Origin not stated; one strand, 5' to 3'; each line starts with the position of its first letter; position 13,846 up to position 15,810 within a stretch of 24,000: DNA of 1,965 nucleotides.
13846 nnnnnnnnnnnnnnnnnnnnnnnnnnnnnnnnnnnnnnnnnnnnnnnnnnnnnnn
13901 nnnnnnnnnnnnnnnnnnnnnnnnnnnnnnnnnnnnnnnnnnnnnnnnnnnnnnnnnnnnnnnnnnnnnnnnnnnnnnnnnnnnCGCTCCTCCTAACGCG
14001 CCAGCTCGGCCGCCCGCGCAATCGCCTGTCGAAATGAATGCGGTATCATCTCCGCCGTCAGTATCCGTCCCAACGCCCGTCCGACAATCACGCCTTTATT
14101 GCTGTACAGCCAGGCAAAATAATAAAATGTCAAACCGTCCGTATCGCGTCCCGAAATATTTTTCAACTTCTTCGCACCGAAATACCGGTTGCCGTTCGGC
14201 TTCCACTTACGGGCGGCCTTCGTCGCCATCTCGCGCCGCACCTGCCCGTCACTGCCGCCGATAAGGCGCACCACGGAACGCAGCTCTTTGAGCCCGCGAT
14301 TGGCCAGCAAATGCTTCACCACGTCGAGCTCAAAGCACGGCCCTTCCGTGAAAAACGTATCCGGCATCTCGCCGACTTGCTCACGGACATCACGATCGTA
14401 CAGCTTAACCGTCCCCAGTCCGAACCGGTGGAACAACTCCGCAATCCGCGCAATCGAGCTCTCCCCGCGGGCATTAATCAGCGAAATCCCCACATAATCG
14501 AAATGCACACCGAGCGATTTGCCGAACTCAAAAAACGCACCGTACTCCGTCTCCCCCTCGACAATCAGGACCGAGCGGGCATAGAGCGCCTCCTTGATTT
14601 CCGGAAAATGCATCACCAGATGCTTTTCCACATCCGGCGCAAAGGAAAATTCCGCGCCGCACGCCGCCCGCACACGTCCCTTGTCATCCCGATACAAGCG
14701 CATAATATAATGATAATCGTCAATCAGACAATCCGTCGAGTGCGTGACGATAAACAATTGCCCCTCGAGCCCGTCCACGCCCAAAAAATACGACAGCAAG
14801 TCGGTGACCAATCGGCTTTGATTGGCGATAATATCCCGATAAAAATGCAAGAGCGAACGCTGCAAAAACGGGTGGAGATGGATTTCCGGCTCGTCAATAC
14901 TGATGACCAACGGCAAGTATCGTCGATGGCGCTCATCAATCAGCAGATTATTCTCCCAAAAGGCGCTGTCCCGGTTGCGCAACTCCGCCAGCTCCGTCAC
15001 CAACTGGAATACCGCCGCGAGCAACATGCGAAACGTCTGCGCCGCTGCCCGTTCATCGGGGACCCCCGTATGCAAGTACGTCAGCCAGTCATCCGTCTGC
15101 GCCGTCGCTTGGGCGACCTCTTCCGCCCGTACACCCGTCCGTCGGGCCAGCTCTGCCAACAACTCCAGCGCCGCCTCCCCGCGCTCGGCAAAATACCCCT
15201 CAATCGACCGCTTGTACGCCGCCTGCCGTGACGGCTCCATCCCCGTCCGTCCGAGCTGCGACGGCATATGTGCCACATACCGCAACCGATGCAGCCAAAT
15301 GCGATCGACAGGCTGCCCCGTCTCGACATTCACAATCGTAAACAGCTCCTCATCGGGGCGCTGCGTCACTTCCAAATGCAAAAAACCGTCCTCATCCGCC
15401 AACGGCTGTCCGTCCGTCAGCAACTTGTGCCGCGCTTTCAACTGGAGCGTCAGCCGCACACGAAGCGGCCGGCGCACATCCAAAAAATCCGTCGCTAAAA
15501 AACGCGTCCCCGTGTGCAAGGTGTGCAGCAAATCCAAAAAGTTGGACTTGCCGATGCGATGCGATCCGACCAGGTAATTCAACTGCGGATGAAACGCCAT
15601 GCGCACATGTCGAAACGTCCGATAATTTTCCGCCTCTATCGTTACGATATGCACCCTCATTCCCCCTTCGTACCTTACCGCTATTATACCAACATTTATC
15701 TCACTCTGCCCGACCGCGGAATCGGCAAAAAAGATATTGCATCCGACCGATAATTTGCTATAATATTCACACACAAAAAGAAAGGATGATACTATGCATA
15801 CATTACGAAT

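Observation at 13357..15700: Self-contained OLD-family nuclease plus domainless 204-aa partner: candidate two-gene defence cassette with a non-canonical partner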

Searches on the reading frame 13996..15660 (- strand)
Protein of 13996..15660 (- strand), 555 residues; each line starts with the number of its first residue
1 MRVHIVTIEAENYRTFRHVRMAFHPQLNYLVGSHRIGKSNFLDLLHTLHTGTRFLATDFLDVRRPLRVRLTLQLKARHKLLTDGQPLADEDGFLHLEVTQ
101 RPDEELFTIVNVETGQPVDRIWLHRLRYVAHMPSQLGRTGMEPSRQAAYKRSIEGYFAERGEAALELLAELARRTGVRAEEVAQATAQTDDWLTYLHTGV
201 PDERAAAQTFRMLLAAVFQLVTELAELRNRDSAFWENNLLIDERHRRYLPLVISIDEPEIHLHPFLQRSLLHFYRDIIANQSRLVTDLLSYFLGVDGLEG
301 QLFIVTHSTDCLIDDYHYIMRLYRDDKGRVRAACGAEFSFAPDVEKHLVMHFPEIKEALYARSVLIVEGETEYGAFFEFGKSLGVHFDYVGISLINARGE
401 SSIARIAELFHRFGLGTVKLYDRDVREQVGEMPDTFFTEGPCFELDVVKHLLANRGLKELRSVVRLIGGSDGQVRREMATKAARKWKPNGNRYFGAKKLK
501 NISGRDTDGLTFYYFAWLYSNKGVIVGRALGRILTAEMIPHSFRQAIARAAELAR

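Call 3: search_protein_families(library=pfam, proteins=[window:13996-15660:-], max_evalue=1)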
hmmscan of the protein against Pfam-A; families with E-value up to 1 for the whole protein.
window:13996-15660:- (555 aa): 9 families
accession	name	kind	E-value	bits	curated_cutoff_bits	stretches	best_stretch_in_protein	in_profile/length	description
PF13175.12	AAA_15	-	5.1e-15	56.4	32.1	2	245-311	324-373/374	AAA ATPase domain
PF20469.4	OLD-like_TOPRIM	-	4.5e-12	46.8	23.2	1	359-424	1-67/67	Overcoming lysogenization defect protein-like, TOPRIM domain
PF13304.12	AAA_21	-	1.6e-07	32.1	27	1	251-309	260-300/304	AAA domain, putative AbiEii toxin, Type IV TA system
PF02463.25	SMC_N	-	0.0018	18.2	40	1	5-48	2-48/220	RecF/RecN/SMC N terminal domain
PF14316.11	DUF4381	-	0.058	14.1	27.2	1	147-221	49-125/145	Domain of unknown function (DUF4381)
PF14355.11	Abi_C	-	0.19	12.3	24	1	198-246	16-67/83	Abortive infection C-terminus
PF03992.22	ABM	-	0.2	12.3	23.1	0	83-110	24-54/78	Antibiotic biosynthesis monooxygenase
PF21102.3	DprA_N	-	0.22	11.7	22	0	161-185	31-55/64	DprA-like N-terminal HHH domain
PF13476.12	AAA_23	-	0.23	12.5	27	1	8-51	2-45/201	AAA domain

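Call 4: search_protein_families(library=padloc, proteins=[window:13996-15660:-], max_evalue=1)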
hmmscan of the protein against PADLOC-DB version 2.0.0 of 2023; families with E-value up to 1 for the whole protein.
window:13996-15660:- (555 aa): 108 families (the best 25 are shown)
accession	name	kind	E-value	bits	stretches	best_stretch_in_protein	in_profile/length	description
PDLC00085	GajA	-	1e-105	352.8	2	216-554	236-578/580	AAA ATPase domain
PDLC00070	GajA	-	4.1e-20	69.9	2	252-425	293-450/596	AAA ATPase domain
PDLC00071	GajA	-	1.5e-18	64.9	2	248-399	274-410/588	AAA ATPase domain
PDLC02358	Old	-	7.5e-18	62.6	3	344-427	367-451/578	Old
PDLC04168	GajA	-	5.5e-17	59.7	2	298-432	308-439/570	-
PDLC02979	AriA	-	1.2e-16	59.5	2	249-311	327-372/373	-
PDLC00096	GajA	-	1.4e-16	58.4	2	240-410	281-434/630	AAA ATPase domain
PDLC00086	GajA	-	7.9e-15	52.7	1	300-429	333-469/600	AAA ATPase domain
PDLC00075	GajA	-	3e-14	50.4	2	252-277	271-296/536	AAA ATPase domain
PDLC00069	GajA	-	4.5e-14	49.8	2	252-400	337-474/687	AAA ATPase domain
PDLC00094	GajA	-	3.2e-13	47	2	295-409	325-439/569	AAA ATPase domain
PDLC02981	AriAB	-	3.9e-13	47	2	251-312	332-377/694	-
PDLC00072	GajA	-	4.6e-13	46.5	2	358-412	434-488/709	AAA ATPase domain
PDLC00077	GajA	-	7.7e-13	45.8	2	250-399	334-473/616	AAA ATPase domain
PDLC00066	GajA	-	1e-12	45.4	2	252-399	281-409/567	AAA ATPase domain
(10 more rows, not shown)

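Call 5: search_protein_families(library=ncbifam, proteins=[window:13996-15660:-], max_evalue=1)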
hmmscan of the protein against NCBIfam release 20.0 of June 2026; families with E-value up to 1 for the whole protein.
window:13996-15660:- (555 aa): 4 families
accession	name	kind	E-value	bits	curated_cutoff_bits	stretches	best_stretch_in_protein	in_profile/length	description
NF038234.1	retron_eff_Eco8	equivalog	1.3e-07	30.6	250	2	240-376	263-391/679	retron Eco8 family effector endonuclease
NF041760.1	PtuA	equivalog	4.6e-05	22.5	500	2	2-43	49-90/524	retron Ec78 anti-phage system effector ATPase PtuA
TIGR00611.2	recf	equivalog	5e-05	22.6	172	1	7-64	3-60/339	DNA replication/repair protein RecF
NF047739.1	antiphage_MADS3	equivalog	0.00022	20.5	420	1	5-49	2-45/427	methylation-associated defense system AAA family ATPase MAD3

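Call 9: find_homologous_proteins(query=window:13996-15660:-)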
Query window:13996-15660:- (555 aa): 1621 proteins with E <= 0.001 among 8000 candidates; the best 120 are listed.
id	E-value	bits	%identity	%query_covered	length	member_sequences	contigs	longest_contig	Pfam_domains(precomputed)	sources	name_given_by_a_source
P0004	0.0e+0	1259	100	100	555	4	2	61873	PF20469.5,PF13175.13,PF13304.13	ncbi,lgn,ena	-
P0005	0.0e+0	1101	87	100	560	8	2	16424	PF20469.5,PF13175.13,PF13304.13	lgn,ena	-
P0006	0.0e+0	1044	84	99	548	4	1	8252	PF20469.5,PF13175.13,PF13304.13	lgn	-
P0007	7.9e-202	690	56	100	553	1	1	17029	PF20469.5,PF13175.13,PF13304.13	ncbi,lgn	-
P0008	7.7e-199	680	56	100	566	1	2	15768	PF20469.5,PF13175.13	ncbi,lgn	-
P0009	7.0e-187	640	52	100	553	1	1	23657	PF20469.5,PF13175.13,PF13476.13,PF02463.26,PF13304.13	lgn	-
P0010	4.9e-182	624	52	100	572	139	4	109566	PF20469.5,PF13175.13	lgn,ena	-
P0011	1.3e-161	557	48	100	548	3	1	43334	PF20469.5,PF13175.13,PF13304.13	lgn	-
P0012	3.1e-129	450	45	100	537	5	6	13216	PF20469.5,PF13175.13,PF02463.26,PF13304.13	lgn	-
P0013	1.2e-127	445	42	100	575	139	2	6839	PF20469.5,PF13175.13,PF13476.13,PF13304.13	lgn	-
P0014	3.1e-127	444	43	99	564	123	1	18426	PF20469.5,PF11398.15,PF13175.13,PF13476.13,PF02463.26,PF13304.13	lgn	-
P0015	1.3e-125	438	43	98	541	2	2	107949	PF20469.5,PF13175.13,PF13476.13,PF02463.26,PF13304.13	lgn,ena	-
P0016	1.5e-125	438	41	100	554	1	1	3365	PF20469.5,PF13175.13,PF13304.13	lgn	-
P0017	3.8e-125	437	42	98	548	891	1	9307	PF20469.5,PF13175.13,PF13476.13,PF02463.26,PF13304.13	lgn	-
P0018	2.1e-124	434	42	99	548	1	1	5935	PF20469.5,PF13175.13,PF13476.13,PF02463.26,PF13304.13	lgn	-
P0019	4.0e-123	430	41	100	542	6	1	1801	PF20469.5,PF13175.13,PF13476.13,PF02463.26,PF13304.13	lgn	-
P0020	4.3e-123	430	40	100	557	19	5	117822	PF20469.5,PF13175.13,PF13304.13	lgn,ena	-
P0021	6.5e-123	429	43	99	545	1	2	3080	PF20469.5,PF13175.13,PF13476.13,PF02463.26,PF13304.13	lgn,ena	-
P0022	6.5e-123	429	42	99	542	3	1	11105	PF20469.5,PF11398.15,PF13175.13,PF02463.26,PF13304.13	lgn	-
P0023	7.1e-123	429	43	99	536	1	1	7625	PF20469.5,PF13175.13,PF13476.13,PF02463.26,PF13304.13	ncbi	-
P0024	3.7e-122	427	42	99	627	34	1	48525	PF20469.5,PF13175.13,PF13476.13,PF13304.13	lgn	-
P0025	3.9e-122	427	44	99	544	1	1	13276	PF20469.5,PF13175.13,PF13304.13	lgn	-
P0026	5.6e-122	426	42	100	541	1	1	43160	PF20469.5,PF11398.15,PF13175.13,PF13476.13,PF02463.26,PF13304.13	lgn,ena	-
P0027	6.4e-122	426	42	100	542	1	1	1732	PF20469.5,PF13175.13,PF13476.13,PF02463.26,PF13304.13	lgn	-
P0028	7.5e-122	426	42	99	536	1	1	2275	PF20469.5,PF13175.13,PF13476.13,PF02463.26,PF13304.13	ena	-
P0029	8.8e-122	426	42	99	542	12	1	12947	PF20469.5,PF11398.15,PF13175.13,PF02463.26,PF13304.13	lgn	-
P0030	1.4e-121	425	41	100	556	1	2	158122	PF20469.5,PF13175.13,PF13476.13,PF02463.26,PF13304.13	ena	-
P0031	1.4e-121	425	41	100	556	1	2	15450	PF20469.5,PF13175.13,PF13476.13,PF02463.26,PF13304.13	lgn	-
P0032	1.5e-121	425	40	100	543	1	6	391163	PF20469.5,PF13175.13,PF13476.13,PF02463.26,PF13304.13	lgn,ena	-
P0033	1.6e-121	425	42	99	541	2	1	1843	PF20469.5,PF13175.13,PF13476.13,PF02463.26,PF13304.13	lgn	-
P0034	1.8e-121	425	41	100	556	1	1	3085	PF20469.5,PF13175.13,PF13476.13,PF02463.26,PF13304.13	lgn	-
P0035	2.2e-121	424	41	100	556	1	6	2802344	PF20469.5,PF13175.13,PF13476.13,PF02463.26,PF13304.13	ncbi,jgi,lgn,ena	-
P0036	2.2e-121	424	41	100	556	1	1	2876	PF20469.5,PF13175.13,PF13476.13,PF02463.26,PF13304.13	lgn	-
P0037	2.7e-121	424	41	100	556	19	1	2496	PF20469.5,PF13175.13,PF13476.13,PF02463.26,PF13304.13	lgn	-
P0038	2.9e-121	424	41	98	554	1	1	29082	PF20469.5,PF13175.13,PF13476.13,PF02463.26,PF13304.13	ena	-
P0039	2.9e-121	424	41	98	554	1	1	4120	PF20469.5,PF13175.13,PF13476.13,PF02463.26,PF13304.13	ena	-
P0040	4.4e-121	423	41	98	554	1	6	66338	PF20469.5,PF13175.13,PF13476.13,PF02463.26,PF13304.13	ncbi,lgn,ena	-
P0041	4.7e-121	423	42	99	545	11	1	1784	PF20469.5,PF13175.13,PF13476.13,PF02463.26,PF13304.13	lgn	-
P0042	5.9e-121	423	41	99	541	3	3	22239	PF20469.5,PF13175.13,PF13476.13,PF13304.13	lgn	-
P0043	8.6e-121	422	42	99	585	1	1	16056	PF20469.5,PF13175.13,PF13476.13,PF13304.13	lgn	-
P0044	1.4e-120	422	39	100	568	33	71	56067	PF20469.5,PF13175.13,PF13304.13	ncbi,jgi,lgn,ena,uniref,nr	ncbi:ATP-dependent nuclease [Megasphaera hominis]|jgi:putative ATP-dependent endonuclease of OLD fam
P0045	2.2e-120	421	41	100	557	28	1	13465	PF20469.5,PF13175.13,PF02463.26,PF13304.13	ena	-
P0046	2.3e-120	421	41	99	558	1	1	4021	PF20469.5,PF13175.13,PF13304.13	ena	-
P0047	2.6e-120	421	40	100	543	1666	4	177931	PF20469.5,PF13175.13,PF13476.13,PF02463.26,PF13304.13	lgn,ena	-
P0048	3.3e-120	420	41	100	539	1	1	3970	PF20469.5,PF13175.13,PF13476.13,PF02463.26,PF13304.13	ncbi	-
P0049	4.5e-120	420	41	100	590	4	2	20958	PF20469.5,PF13175.13,PF13304.13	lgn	-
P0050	4.7e-120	420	41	99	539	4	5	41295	PF20469.5,PF13175.13,PF13476.13,PF13304.13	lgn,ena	-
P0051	4.9e-120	420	40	98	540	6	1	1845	PF20469.5,PF13175.13,PF13476.13,PF02463.26,PF13304.13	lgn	-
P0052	6.1e-120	420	42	99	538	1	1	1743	PF20469.5,PF13175.13,PF13476.13,PF02463.26,PF13304.13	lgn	-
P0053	7.2e-120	419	40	100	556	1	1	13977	PF20469.5,PF13175.13,PF13304.13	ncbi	-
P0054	7.7e-120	419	41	100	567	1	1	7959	PF20469.5,PF13175.13,PF13476.13,PF13304.13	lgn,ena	-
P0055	9.0e-120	419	40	100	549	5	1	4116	PF20469.5,PF13175.13,PF13304.13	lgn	-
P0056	9.2e-120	419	40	99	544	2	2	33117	PF20469.5,PF13175.13,PF13476.13,PF02463.26,PF13304.13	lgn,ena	-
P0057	1.1e-119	419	40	100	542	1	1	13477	PF20469.5,PF13175.13,PF13476.13,PF02463.26,PF13304.13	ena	-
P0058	1.4e-119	418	41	100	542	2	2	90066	PF20469.5,PF11398.15,PF13175.13,PF13476.13,PF02463.26,PF13304.13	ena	-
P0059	2.3e-119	418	43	100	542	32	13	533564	PF20469.5,PF11398.15,PF13175.13,PF13476.13,PF02463.26,PF13304.13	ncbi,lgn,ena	-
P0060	2.7e-119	417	42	99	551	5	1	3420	PF20469.5,PF13175.13,PF02463.26,PF13304.13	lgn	-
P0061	2.7e-119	417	41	100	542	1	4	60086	PF20469.5,PF13175.13,PF13476.13,PF02463.26,PF13304.13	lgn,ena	-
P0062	3.0e-119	417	39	99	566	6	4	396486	PF20469.5,PF13175.13,PF13304.13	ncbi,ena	-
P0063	4.4e-119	417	41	99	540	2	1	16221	PF20469.5,PF11398.15,PF13175.13,PF13476.13,PF02463.26,PF13304.13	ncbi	-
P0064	4.6e-119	417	41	99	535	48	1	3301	PF20469.5,PF13175.13,PF13476.13,PF02463.26,PF13304.13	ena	-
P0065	5.4e-119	416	40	100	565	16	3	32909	PF20469.5,PF13175.13,PF13304.13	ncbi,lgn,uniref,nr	ncbi:ATP-dependent endonuclease [Megasphaera cerevisiae DSM 20462]|uniref:ATP-dependent endonuclease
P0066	6.6e-119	416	40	99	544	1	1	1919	PF20469.5,PF13175.13,PF13476.13,PF02463.26,PF13304.13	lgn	-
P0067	7.2e-119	416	40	98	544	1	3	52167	PF20469.5,PF13175.13,PF13476.13,PF02463.26,PF13304.13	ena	-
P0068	9.1e-119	416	40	99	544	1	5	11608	PF20469.5,PF13175.13,PF13476.13,PF02463.26,PF13304.13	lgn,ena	-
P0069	1.6e-118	415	40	99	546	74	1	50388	PF20469.5,PF11398.15,PF13175.13,PF13476.13,PF02463.26,PF13304.13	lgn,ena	-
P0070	1.6e-118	415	41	99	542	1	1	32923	PF20469.5,PF13175.13,PF13476.13,PF02463.26,PF13304.13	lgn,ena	-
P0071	1.6e-118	415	40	99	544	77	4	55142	PF20469.5,PF13175.13,PF13476.13,PF02463.26,PF13304.13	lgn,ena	-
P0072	1.6e-118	415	41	99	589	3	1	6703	PF20469.5,PF13175.13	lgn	-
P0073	1.6e-118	415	40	99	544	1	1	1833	PF20469.5,PF13175.13,PF13476.13,PF02463.26,PF13304.13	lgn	-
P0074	1.8e-118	415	40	99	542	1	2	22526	PF20469.5,PF11398.15,PF13175.13,PF02463.26,PF13304.13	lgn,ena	-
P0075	2.0e-118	415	40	99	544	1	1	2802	PF20469.5,PF13175.13,PF13476.13,PF02463.26,PF13304.13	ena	-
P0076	2.2e-118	414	40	99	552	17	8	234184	PF20469.5,PF13175.13,PF13476.13,PF02463.26,PF13304.13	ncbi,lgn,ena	-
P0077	3.5e-118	414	40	99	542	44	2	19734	PF20469.5,PF13175.13,PF13304.13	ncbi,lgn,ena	-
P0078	3.5e-118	414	40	98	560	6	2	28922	PF20469.5,PF13175.13,PF13476.13,PF13304.13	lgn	-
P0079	3.6e-118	414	39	100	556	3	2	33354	PF20469.5,PF13175.13,PF13304.13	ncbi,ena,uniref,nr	ncbi:ATP-dependent endonuclease [uncultured Megasphaera sp.]|uniref:ATP-dependent nuclease n=1 Tax=u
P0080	4.6e-118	413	41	99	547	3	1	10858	PF20469.5,PF13175.13,PF13476.13,PF02463.26,PF13304.13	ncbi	-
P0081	6.2e-118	413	40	99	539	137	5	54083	PF20469.5,PF13175.13,PF13476.13,PF13304.13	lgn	-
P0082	7.0e-118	413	40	99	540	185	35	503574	PF20469.5,PF13175.13,PF13476.13,PF02463.26,PF13304.13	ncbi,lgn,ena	-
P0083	9.8e-118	412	41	100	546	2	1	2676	PF20469.5,PF13175.13,PF13304.13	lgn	-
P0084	1.9e-117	411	40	99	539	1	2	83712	PF20469.5,PF13175.13,PF13476.13,PF02463.26,PF13304.13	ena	-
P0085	2.2e-117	411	40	100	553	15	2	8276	PF20469.5,PF13175.13,PF13304.13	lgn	-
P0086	2.9e-117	411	40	99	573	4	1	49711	PF20469.5,PF11398.15,PF13175.13,PF13476.13,PF13304.13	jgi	-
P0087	6.9e-117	409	40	100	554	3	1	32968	PF20469.5,PF13175.13,PF13304.13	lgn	-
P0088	7.1e-117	409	39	99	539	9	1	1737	PF20469.5,PF13175.13,PF13476.13,PF02463.26,PF13304.13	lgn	-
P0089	7.3e-117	409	40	99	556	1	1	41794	PF20469.5,PF13175.13,PF13476.13,PF13304.13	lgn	-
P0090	1.1e-116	409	41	99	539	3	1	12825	PF20469.5,PF13175.13,PF13476.13,PF02463.26,PF13304.13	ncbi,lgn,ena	-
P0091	1.2e-116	409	40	98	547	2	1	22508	PF20469.5,PF13175.13,PF13304.13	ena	-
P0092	1.3e-116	409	40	99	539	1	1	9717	PF20469.5,PF13175.13,PF13476.13,PF02463.26,PF13304.13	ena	-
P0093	1.4e-116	408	40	99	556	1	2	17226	PF20469.5,PF13175.13,PF13304.13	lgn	-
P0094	2.3e-116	408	39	99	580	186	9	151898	PF20469.5,PF11398.15,PF13175.13,PF13476.13,PF02463.26,PF13304.13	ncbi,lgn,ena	-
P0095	2.3e-116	408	42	99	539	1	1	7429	PF20469.5,PF13175.13,PF13476.13,PF02463.26,PF13304.13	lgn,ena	-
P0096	2.7e-116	407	40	100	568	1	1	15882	PF20469.5,PF13175.13,PF13304.13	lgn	-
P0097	4.5e-116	407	39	100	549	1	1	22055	PF20469.5,PF13175.13,PF13304.13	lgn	-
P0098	5.6e-116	406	39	100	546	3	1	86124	PF20469.5,PF13175.13,PF13476.13,PF02463.26,PF13304.13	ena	-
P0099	6.3e-116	406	41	99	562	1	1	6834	PF20469.5,PF13175.13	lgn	-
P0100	7.0e-116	406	41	99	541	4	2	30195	PF20469.5,PF13175.13,PF13476.13,PF02463.26,PF13304.13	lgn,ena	-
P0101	7.0e-116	406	48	64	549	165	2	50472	PF20469.5,PF13175.13,PF13304.13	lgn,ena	-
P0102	8.1e-116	406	39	99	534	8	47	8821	PF20469.5,PF13175.13,PF13476.13,PF13304.13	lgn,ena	-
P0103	8.7e-116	406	40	98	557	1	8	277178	PF20469.5,PF13175.13,PF13476.13,PF13304.13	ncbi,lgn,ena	-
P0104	8.8e-116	406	41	99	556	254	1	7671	PF20469.5,PF13175.13,PF13304.13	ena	-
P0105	9.7e-116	406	40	99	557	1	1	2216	PF20469.5,PF13175.13,PF13304.13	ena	-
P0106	1.3e-115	405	40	99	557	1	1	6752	PF20469.5,PF13175.13,PF13304.13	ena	-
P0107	1.7e-115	405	41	99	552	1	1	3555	PF20469.5,PF13175.13,PF13304.13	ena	-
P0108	1.9e-115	405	39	99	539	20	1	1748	PF20469.5,PF13175.13,PF13476.13,PF02463.26,PF13304.13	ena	-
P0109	1.9e-115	405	41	99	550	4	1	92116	PF20469.5,PF13175.13,PF02463.26,PF13304.13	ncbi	-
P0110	2.2e-115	404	40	99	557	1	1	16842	PF20469.5,PF13175.13,PF13304.13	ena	-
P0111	2.4e-115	404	40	99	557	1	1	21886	PF20469.5,PF13175.13,PF13304.13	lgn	-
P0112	2.6e-115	404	40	100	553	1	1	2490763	PF20469.5,PF13175.13,PF13476.13,PF13304.13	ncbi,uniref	ncbi:ATP-dependent endonuclease [Megasphaera sp.]|uniref:ATP-dependent nuclease n=1 Tax=Megasphaera 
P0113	2.6e-115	404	40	100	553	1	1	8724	PF20469.5,PF13175.13,PF13476.13,PF13304.13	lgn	-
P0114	2.7e-115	404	40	100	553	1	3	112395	PF20469.5,PF13175.13,PF13476.13,PF13304.13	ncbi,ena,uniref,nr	ncbi:ATP-dependent endonuclease [uncultured Megasphaera sp.]|uniref:ATP-dependent nuclease n=1 Tax=u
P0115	2.8e-115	404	40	99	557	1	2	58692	PF20469.5,PF13175.13,PF13304.13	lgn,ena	-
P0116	3.0e-115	404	39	99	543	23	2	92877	PF20469.5,PF13175.13,PF13476.13,PF02463.26,PF13304.13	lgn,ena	-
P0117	3.0e-115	404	39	100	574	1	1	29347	PF20469.5,PF13175.13,PF13304.13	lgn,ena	-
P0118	3.3e-115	404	40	99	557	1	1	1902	PF20469.5,PF13175.13,PF13304.13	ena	-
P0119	3.8e-115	404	41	100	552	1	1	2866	PF20469.5,PF13175.13,PF13476.13,PF02463.26,PF13304.13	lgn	-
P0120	4.2e-115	404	40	99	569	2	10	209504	PF20469.5,PF13175.13,PF13304.13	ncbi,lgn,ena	-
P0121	4.9e-115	403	38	100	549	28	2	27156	PF20469.5,PF13175.13,PF13304.13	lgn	-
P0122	5.2e-115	403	39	99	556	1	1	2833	PF20469.5,PF13175.13,PF13304.13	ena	-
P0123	6.7e-115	403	40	100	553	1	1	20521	PF20469.5,PF13175.13,PF13476.13,PF13304.13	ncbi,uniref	ncbi:MAG: ATP-dependent nuclease [Megasphaera sp.]|uniref:ATP-dependent nuclease n=1 Tax=Megasphaera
